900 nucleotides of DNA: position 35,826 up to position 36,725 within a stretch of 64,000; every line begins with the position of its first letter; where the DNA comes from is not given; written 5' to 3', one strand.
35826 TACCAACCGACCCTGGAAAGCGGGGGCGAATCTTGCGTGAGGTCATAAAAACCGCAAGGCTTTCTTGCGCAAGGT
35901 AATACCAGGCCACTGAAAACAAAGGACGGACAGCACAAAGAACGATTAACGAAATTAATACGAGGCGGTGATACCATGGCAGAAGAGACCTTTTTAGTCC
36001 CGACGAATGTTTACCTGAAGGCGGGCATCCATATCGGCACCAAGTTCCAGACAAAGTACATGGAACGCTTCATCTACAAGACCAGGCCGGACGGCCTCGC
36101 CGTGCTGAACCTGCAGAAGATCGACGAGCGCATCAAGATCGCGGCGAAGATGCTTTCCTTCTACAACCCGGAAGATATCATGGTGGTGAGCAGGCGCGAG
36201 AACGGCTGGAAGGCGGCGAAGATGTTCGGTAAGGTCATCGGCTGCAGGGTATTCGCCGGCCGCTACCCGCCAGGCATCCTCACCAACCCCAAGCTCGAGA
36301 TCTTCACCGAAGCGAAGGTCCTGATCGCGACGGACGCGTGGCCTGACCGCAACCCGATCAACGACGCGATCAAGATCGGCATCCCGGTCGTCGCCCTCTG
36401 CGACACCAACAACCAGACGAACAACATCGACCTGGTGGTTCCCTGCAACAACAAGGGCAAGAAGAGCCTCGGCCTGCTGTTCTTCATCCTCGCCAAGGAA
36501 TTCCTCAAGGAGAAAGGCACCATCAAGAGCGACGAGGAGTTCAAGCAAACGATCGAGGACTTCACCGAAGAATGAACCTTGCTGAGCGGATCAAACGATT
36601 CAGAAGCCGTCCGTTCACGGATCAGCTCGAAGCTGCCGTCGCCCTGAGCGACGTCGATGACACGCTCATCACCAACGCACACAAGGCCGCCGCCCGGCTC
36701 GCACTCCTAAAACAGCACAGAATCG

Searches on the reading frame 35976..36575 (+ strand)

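Call 83: search_protein_families(library=pfam, proteins=[window:35976-36575:+], max_evalue=0.0001)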
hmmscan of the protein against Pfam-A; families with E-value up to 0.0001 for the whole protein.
window:35976-36575:+ (199 aa): 1 family
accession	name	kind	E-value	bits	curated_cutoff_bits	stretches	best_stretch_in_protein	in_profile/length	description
PF00318.25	Ribosomal_S2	-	3.7e-17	62.8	26.1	2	114-174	151-211/216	Ribosomal protein S2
